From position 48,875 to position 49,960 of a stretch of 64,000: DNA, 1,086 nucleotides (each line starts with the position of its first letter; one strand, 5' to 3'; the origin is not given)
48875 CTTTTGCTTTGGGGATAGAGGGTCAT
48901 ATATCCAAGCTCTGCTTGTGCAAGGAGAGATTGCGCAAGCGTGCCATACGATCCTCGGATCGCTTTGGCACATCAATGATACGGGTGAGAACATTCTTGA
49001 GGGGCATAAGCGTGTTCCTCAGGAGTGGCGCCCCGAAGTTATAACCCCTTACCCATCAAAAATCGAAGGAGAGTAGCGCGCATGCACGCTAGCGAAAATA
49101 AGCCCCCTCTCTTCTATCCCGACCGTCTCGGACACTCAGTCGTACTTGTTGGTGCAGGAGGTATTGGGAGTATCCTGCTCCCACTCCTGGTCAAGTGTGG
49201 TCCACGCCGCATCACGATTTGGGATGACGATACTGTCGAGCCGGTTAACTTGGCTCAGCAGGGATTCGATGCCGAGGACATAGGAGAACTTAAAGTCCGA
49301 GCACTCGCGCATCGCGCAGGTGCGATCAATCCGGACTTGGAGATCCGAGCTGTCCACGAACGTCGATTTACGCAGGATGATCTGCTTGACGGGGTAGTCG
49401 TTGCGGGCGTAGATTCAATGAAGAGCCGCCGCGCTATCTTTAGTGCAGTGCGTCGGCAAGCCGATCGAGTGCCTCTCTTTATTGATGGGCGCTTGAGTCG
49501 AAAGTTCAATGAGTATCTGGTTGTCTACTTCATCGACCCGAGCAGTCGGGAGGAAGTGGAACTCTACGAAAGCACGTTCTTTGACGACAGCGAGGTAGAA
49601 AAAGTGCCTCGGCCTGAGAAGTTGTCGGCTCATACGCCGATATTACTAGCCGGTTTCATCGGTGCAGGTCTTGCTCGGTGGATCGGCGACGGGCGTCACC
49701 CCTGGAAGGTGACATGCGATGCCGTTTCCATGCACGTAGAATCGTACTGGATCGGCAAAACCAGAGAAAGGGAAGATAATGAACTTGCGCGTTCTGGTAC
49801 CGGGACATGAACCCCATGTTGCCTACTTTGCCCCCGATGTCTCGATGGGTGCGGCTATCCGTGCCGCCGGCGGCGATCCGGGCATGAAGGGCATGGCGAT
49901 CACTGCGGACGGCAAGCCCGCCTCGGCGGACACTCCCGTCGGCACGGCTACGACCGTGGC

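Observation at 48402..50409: Compact E1-like / ubiquitin-like / unknown-protein module followed by a holin-like membrane protein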

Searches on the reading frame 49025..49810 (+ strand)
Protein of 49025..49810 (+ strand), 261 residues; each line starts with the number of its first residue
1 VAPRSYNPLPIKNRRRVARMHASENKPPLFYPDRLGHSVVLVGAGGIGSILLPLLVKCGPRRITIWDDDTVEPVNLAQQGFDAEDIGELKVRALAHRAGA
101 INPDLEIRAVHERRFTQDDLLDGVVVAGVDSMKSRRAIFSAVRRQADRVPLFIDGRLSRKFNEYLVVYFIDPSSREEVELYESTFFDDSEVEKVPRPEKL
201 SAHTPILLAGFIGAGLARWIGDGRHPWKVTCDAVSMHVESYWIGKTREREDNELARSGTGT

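Call 3: search_protein_families(library=pfam, proteins=[window:49025-49810:+], max_evalue=1)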
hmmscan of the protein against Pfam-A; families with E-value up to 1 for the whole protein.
window:49025-49810:+ (261 aa): 5 families
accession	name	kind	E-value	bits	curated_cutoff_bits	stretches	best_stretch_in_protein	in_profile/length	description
PF00899.27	ThiF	-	8e-24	84.5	28.1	1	38-142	22-131/238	ThiF family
PF03435.24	Sacchrp_dh_NADP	-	0.00072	20.3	25.1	1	39-78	1-41/129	Saccharopine dehydrogenase NADP binding domain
PF18180.6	LD_cluster3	-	0.047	13.8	25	0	106-162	90-146/170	SLOG cluster3 family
PF02558.23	ApbA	-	0.18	11.9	22.2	1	40-91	2-52/150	Ketopantoate reductase PanE/ApbA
PF17836.7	PglD_N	-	0.2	12.7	23.4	0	39-70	2-34/78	PglD N-terminal domain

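Call 4: search_protein_families(library=padloc, proteins=[window:49025-49810:+], max_evalue=1)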
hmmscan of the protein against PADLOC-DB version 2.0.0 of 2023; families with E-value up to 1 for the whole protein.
window:49025-49810:+ (261 aa): 32 families (the best 25 are shown)
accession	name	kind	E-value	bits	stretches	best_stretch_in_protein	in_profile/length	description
PDLC00848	E1-E2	-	8.4e-13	45.4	1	37-113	375-451/607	E1-E2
PDLC00857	E1-E2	-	2.8e-12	43.9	1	36-113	346-423/589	E1-E2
PDLC00855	E1-E2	-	4.2e-11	40.6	1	36-111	302-377/579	E1-E2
PDLC00856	E1-E2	-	6e-11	39.5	1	34-113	320-399/573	E1-E2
PDLC00835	E1-E2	-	8.9e-11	38.8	1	37-118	374-454/778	E1-E2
PDLC00830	E1-E2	-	5.2e-10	36.2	1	38-121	312-394/551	E1-E2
PDLC00852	E1-E2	-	7.4e-10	36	1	39-110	329-400/546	E1-E2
PDLC00844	E1-E2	-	9.3e-10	35.7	1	36-104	276-344/489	E1-E2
PDLC00839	E1-E2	-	9.6e-10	35.3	1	38-109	372-443/602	E1-E2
PDLC00842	E1-E2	-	3.5e-09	33.9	1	36-122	305-394/549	E1-E2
PDLC00829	E1-E2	-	5.2e-09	33.7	1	37-144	172-285/426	E1-E2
PDLC00832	E1-E2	-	7.2e-09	32.4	1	37-112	339-414/588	E1-E2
PDLC00827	E1-E2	-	1.2e-08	31.8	1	38-111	334-407/711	E1-E2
PDLC00840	E1-E2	-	1.1e-07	29.2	1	36-115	213-292/458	E1-E2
PDLC00836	E1-E2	-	1.2e-07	28.8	1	36-112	341-418/602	E1-E2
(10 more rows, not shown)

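Call 5: search_protein_families(library=ncbifam, proteins=[window:49025-49810:+], max_evalue=1)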
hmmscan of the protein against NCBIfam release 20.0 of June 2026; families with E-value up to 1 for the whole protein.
window:49025-49810:+ (261 aa): 26 families (the best 25 are shown)
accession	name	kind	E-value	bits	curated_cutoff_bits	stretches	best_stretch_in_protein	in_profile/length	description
NF006395.0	PRK08644.1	equivalog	1.1e-17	64.4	159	1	38-145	32-143/215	sulfur carrier protein ThiS adenylyltransferase ThiF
TIGR02356.1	adenyl_thiF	equivalog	8.9e-16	57.9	275.25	1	37-143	22-133/203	thiazole biosynthesis adenylyltransferase ThiF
NF004111.0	PRK05600.1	equivalog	3.9e-14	52.5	437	1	8-122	13-127/371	ThiF family adenylyltransferase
NF058523.1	6A-MBL_cap2_3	equivalog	6.9e-14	51.3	320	1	36-112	298-373/665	anti-phage 6A-MBL system cap2_3 protein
TIGR03736.1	PRTRC_ThiF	hypoth_equivalog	9.7e-13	48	144.75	1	38-146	13-131/245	PRTRC system ThiF family protein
NF047750.1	SAMPActivE1UbaA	equivalog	5.1e-12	45.7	450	1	35-136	31-137/270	SAMP-activating enzyme E1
NF006444.0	PRK08762.1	equivalog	2.9e-11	42.6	449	1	38-141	149-257/387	molybdopterin-synthase adenylyltransferase MoeB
NF004281.0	PRK05690.1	subfamily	1.9e-10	40.4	266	1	38-142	34-143/250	molybdopterin-synthase adenylyltransferase MoeB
NF006077.0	PRK08223.1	equivalog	2.8e-10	39.6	266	1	38-145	30-144/296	hypothetical protein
TIGR02354.1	thiF_fam2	equivalog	1.7e-09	37.9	152.2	1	37-118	22-102/200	thiamine biosynthesis protein ThiF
NF011424.0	PRK14851.1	subfamily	5.6e-08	31.2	1170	1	39-143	46-157/679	hypothetical protein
TIGR02355.1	moeB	equivalog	1.2e-07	31.3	376.55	1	38-114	26-103/240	molybdopterin-synthase adenylyltransferase MoeB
NF011696.0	PRK15116.1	equivalog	1e-06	28.6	304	1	39-155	33-153/268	tRNA cyclic N6-threonylcarbamoyladenosine(37) synthase TcdA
NF005902.0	PRK07878.1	equivalog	1.5e-06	27.4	647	1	38-122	44-128/392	adenylyltransferase/sulfurtransferase MoeZ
NF005646.0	PRK07411.1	equivalog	2.3e-06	27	633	1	38-135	40-142/390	molybdopterin-synthase adenylyltransferase MoeB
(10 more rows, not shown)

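Call 11: find_homologous_proteins(query=window:49082-49810:+, max_evalue=0.001)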
Query window:49082-49810:+ (242 aa): 37 proteins with E <= 0.001 among 1803 candidates.
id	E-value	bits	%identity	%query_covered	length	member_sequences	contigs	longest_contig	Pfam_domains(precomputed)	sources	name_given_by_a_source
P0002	2.3e-159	546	100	100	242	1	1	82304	PF00899.28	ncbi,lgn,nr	ncbi:MAG TPA: ThiF family adenylyltransferase [Candidatus Paceibacterota bacterium]|nr:ThiF family a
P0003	2.1e-103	363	72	93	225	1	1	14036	PF00899.28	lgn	-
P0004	5.5e-77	277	61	92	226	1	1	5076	PF00899.28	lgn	-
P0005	4.5e-75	270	58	95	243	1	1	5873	PF00899.28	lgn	-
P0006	8.6e-75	269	59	91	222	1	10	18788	PF00899.28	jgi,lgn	jgi:hypothetical protein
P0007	1.4e-73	265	59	92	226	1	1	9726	PF00899.28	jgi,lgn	-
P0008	4.3e-72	261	58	91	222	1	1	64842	PF00899.28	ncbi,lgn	-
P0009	3.7e-71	258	57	88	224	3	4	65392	PF00899.28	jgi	jgi:hypothetical protein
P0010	3.5e-70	254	56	91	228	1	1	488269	PF00899.28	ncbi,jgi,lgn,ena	jgi:hypothetical protein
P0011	1.3e-68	249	56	89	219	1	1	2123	PF00899.28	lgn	-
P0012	5.9e-68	247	57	85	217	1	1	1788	PF00899.28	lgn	-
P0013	2.1e-67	245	55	91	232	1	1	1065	PF00899.28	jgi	jgi:hypothetical protein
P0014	6.2e-67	244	55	90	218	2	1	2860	PF00899.28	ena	-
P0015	1.0e-65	240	55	85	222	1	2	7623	PF00899.28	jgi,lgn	jgi:hypothetical protein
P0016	3.4e-65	238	55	88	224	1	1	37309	PF00899.28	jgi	jgi:hypothetical protein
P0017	4.2e-65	238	54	88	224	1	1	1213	PF00899.28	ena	-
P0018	3.1e-63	232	49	88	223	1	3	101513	PF00899.28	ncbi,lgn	-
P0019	8.1e-63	230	53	88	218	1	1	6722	PF00899.28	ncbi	-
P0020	6.3e-57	211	47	88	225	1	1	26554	PF00899.28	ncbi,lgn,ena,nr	ncbi:MAG: sulfur carrier protein ThiS adenylyltransferase [Parcubacteria group bacterium Gr01-1014_5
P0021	3.4e-55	205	46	88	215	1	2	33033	PF00899.28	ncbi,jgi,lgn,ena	-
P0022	2.8e-51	192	47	86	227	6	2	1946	PF00899.28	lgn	-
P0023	3.9e-50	189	56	69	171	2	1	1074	PF00899.28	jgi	jgi:hypothetical protein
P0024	7.1e-49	185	46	78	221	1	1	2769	PF00899.28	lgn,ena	-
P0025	1.5e-48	184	44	88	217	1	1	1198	PF00899.28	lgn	-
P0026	9.3e-42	161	42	91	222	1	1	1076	PF00899.28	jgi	jgi:molybdopterin/thiamine biosynthesis adenylyltransferase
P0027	2.5e-31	127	38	78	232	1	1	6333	PF00899.28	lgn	-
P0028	2.8e-28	117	36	81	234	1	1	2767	PF00899.28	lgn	-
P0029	9.0e-25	106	36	78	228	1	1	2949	PF00899.28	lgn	-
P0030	1.2e-23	102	34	79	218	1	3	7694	PF00899.28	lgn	-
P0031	9.6e-23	99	38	71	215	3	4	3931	PF00899.28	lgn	-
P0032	1.2e-22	99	36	79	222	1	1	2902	PF00899.28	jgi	jgi:molybdopterin/thiamine biosynthesis adenylyltransferase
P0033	2.2e-16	78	33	79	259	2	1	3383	PF00899.28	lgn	-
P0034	1.0e-13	69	37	73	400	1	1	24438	PF01266.31,PF00899.28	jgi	-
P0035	4.5e-8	51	32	74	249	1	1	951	PF00899.28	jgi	-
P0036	1.5e-6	46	39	43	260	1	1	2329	PF00899.28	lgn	-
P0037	8.1e-6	44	46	29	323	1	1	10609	PF00899.28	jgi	jgi:molybdopterin/thiamine biosynthesis adenylyltransferase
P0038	2.1e-5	42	41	40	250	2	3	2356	PF00899.28,PF03435.25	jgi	jgi:adenylyltransferase/sulfurtransferase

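Call 12: find_encoding_contigs(protein=P0003, flank=5000, max_places=2)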
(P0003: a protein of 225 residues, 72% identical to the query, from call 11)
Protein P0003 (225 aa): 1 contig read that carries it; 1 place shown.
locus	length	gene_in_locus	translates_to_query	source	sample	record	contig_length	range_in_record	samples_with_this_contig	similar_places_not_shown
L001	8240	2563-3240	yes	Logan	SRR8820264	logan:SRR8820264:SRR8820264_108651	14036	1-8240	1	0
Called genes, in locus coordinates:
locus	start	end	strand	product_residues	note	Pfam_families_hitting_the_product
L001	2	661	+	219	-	?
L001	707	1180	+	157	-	PF01467:CTP_transf_like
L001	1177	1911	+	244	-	PF02683:DsbD_TM, PF13386:DsbD_2 (weak)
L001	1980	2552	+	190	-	-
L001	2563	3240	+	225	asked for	PF00899:ThiF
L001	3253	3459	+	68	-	-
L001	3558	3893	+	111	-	PF04020:Phage_holin_4_2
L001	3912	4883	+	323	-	PF01018:GTP1_OBG, PF01926:MMR_HSR1, PF02421:FeoB_N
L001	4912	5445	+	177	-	-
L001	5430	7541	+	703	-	PF13385:Laminin_G_3, PF07953:Toxin_R_bind_N, PF13385:Laminin_G_3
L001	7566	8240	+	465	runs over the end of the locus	PF02934:GatB_N, PF02637:GatB_Yqey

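Call 13: find_encoding_contigs(protein=P0010, flank=5000, max_places=2)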
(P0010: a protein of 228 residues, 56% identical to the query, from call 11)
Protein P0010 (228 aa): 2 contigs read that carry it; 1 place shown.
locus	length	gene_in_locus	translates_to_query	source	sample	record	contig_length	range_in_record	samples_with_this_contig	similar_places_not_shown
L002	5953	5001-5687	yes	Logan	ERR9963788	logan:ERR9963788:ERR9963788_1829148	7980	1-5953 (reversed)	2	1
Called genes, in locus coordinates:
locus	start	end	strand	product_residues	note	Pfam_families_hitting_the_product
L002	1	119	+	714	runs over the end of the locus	?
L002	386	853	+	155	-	PF00293:NUDIX, PF14815:NUDIX_4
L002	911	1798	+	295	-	PF00892:EamA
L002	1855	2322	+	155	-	PF00293:NUDIX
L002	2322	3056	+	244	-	PF00557:Peptidase_M24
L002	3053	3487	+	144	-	PF00293:NUDIX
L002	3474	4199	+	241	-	PF02683:DsbD_TM, PF13386:DsbD_2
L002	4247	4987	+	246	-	-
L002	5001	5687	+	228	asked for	PF00899:ThiF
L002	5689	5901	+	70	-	-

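Call 14: find_encoding_contigs(protein=P0018, flank=5000, max_places=2)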
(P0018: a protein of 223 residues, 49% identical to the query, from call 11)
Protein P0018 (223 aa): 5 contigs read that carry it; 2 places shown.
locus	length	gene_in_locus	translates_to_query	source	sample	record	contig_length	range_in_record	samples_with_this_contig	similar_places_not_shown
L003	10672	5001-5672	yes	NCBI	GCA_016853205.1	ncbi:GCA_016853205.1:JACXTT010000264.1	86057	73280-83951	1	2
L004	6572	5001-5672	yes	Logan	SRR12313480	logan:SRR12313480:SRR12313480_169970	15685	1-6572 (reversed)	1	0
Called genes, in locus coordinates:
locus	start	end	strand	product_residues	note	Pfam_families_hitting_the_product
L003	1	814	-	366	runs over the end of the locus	PF00512:HisKA, PF02518:HATPase_c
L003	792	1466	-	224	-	PF00072:Response_reg, PF00486:Trans_reg_C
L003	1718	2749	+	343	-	PF00041:fn3 (faint), PF16656:Pur_ac_phosph_N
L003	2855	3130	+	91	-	-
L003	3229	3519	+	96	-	-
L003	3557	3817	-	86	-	-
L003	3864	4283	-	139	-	-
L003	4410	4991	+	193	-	-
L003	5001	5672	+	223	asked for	PF00899:ThiF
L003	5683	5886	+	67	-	-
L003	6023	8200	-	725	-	PF05231:MASE1, PF00512:HisKA, PF02518:HATPase_c, PF00072:Response_reg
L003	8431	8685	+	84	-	PF02201:SWIB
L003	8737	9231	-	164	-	PF09900:DUF2127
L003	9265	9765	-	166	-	PF06210:DUF1003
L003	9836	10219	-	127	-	PF00903:Glyoxalase (weak)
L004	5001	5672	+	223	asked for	PF00899:ThiF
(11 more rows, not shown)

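Call 15: find_encoding_contigs(protein=P0020, flank=5000, max_places=1)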
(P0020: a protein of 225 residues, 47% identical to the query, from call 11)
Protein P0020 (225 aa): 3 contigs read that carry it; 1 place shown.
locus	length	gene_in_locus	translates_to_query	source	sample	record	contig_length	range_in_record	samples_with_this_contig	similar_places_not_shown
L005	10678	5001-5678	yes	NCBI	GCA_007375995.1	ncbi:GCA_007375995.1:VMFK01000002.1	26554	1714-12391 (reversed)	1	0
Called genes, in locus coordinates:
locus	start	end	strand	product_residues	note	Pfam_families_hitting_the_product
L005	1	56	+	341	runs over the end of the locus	PF01565:FAD_binding_4, PF02873:MurB_C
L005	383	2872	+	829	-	PF07517:SecA_DEAD, PF01043:SecA_PP_bind, PF21090:P-loop_SecA, PF07516:SecA_SW, PF02810:SEC-C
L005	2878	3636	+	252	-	PF00557:Peptidase_M24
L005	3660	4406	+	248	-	PF02683:DsbD_TM, PF13386:DsbD_2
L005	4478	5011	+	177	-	-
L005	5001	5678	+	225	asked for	PF00899:ThiF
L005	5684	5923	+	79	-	-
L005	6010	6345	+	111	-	PF04020:Phage_holin_4_2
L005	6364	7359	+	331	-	PF01018:GTP1_OBG, PF01926:MMR_HSR1, PF02421:FeoB_N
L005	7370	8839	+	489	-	PF02934:GatB_N, PF02637:GatB_Yqey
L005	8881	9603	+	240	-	-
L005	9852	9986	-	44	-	-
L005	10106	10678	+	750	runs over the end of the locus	-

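Call 16: find_encoding_contigs(protein=P0021, flank=5000, max_places=1)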
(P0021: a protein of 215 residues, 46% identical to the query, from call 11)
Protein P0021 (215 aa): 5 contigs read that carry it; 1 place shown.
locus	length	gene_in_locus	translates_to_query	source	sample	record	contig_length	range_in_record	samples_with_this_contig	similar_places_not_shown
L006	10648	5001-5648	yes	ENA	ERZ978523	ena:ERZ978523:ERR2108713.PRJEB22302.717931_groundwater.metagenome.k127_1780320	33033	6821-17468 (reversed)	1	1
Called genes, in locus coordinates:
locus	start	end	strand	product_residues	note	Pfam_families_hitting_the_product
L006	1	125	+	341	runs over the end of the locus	PF01565:FAD_binding_4, PF02873:MurB_C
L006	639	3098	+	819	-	PF07517:SecA_DEAD, PF01043:SecA_PP_bind, PF21090:P-loop_SecA, PF07516:SecA_SW, PF02810:SEC-C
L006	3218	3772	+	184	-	PF01928:CYTH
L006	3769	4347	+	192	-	PF09335:VTT_dom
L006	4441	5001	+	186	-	-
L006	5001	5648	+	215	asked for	PF00899:ThiF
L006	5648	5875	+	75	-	-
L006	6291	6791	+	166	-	PF00293:NUDIX, PF14815:NUDIX_4 (weak)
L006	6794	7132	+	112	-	PF04020:Phage_holin_4_2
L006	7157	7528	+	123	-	PF05635:23S_rRNA_IVP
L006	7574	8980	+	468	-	PF02934:GatB_N, PF02637:GatB_Yqey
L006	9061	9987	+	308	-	-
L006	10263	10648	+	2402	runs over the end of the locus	?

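Call 17: find_encoding_contigs(protein=P0009, flank=5000, max_places=1)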
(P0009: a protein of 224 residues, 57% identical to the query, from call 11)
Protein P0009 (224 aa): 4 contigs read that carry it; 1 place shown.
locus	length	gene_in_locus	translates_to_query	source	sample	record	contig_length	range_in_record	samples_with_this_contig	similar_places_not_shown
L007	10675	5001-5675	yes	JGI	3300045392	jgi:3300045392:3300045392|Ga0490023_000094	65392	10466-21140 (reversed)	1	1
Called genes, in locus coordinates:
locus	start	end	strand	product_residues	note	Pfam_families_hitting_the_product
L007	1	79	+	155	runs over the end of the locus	PF00293:NUDIX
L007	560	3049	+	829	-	PF07517:SecA_DEAD, PF01043:SecA_PP_bind, PF21090:P-loop_SecA, PF07516:SecA_SW, PF02810:SEC-C (weak)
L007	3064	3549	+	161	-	PF00293:NUDIX, PF14815:NUDIX_4 (weak)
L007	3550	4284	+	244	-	PF02683:DsbD_TM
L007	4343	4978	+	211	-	-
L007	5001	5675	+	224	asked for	PF00899:ThiF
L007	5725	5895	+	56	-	-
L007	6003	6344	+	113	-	PF04020:Phage_holin_4_2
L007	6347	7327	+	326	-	PF01018:GTP1_OBG, PF01926:MMR_HSR1, PF02421:FeoB_N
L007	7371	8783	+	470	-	PF02934:GatB_N, PF02637:GatB_Yqey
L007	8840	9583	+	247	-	-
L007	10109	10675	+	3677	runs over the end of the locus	?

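Call 18: find_encoding_contigs(protein=P0030, flank=5000, max_places=1)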
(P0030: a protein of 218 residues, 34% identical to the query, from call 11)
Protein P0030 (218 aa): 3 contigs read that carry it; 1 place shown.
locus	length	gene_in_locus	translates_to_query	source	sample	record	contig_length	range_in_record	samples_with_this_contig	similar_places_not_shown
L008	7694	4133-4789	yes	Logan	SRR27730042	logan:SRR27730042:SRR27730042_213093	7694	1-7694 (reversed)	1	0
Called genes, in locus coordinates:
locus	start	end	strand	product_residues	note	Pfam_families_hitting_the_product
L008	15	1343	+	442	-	PF01042:Ribonuc_L-PSP (weak)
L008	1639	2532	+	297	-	-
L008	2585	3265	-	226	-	PF01042:Ribonuc_L-PSP (faint)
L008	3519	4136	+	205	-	-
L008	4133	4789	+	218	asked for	PF00899:ThiF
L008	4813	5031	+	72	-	-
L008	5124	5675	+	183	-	PF05685:Uma2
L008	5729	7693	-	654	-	?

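Call 47: search_solved_structures(query=A4, max_evalue=0.001, show_alignments=3)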
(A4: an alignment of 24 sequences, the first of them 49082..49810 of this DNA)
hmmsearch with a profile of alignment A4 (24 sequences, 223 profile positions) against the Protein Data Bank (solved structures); distinct sequences matched with E-value up to 0.001: 77 (the best 60 are shown).
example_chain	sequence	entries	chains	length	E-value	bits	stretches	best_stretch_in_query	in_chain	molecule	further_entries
8se9_A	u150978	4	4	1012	8.4e-21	77.4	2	12-116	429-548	Ubiquitin-like modifier-activating enzyme 7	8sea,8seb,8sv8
8oif_A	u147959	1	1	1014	8.4e-21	77.4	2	12-116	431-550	Ubiquitin-like modifier-activating enzyme 7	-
1zud_1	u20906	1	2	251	1.4e-19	73.4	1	11-122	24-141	Adenylyltransferase thiF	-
1zfn_A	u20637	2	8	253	1.4e-19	73.4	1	11-122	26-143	Adenylyltransferase thiF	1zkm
7pyv_A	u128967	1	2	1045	2.4e-19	72.6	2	9-117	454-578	Ubiquitin-like modifier-activating enzyme 6,Ubiquitin-like modifier-activating enzyme 1,Ub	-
9ykv_A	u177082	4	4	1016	6.2e-19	71.3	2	9-117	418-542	Ubiquitin-like modifier-activating enzyme 6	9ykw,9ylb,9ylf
7sol_A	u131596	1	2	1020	6.2e-19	71.3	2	9-117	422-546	Ubiquitin-like modifier-activating enzyme 6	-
7pvn_A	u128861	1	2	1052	6.8e-19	71.1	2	9-117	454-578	Ubiquitin-like modifier-activating enzyme 6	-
9xgb_A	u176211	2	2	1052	6.8e-19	71.1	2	9-117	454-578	Ubiquitin-like modifier-activating enzyme 6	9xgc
9qgw_B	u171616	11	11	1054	6.9e-19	71.1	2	9-117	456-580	Ubiquitin-like modifier-activating enzyme 6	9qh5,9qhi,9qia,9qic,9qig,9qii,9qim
9qgg_B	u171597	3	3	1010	7.2e-19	71.1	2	8-97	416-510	E1 ubiquitin-activating enzyme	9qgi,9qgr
3cmm_A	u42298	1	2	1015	9.9e-18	67.4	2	9-87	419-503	Ubiquitin-activating enzyme E1 1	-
6nya_A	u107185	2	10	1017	9.9e-18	67.3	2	9-87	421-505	Ubiquitin-activating enzyme E1 1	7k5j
5l6h_A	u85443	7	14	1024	1e-17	67.3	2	9-87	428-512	Ubiquitin-activating enzyme E1 1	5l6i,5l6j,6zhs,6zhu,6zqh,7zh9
4nnj_A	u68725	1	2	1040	1.1e-17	67.3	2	9-87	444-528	Ubiquitin-activating enzyme E1 1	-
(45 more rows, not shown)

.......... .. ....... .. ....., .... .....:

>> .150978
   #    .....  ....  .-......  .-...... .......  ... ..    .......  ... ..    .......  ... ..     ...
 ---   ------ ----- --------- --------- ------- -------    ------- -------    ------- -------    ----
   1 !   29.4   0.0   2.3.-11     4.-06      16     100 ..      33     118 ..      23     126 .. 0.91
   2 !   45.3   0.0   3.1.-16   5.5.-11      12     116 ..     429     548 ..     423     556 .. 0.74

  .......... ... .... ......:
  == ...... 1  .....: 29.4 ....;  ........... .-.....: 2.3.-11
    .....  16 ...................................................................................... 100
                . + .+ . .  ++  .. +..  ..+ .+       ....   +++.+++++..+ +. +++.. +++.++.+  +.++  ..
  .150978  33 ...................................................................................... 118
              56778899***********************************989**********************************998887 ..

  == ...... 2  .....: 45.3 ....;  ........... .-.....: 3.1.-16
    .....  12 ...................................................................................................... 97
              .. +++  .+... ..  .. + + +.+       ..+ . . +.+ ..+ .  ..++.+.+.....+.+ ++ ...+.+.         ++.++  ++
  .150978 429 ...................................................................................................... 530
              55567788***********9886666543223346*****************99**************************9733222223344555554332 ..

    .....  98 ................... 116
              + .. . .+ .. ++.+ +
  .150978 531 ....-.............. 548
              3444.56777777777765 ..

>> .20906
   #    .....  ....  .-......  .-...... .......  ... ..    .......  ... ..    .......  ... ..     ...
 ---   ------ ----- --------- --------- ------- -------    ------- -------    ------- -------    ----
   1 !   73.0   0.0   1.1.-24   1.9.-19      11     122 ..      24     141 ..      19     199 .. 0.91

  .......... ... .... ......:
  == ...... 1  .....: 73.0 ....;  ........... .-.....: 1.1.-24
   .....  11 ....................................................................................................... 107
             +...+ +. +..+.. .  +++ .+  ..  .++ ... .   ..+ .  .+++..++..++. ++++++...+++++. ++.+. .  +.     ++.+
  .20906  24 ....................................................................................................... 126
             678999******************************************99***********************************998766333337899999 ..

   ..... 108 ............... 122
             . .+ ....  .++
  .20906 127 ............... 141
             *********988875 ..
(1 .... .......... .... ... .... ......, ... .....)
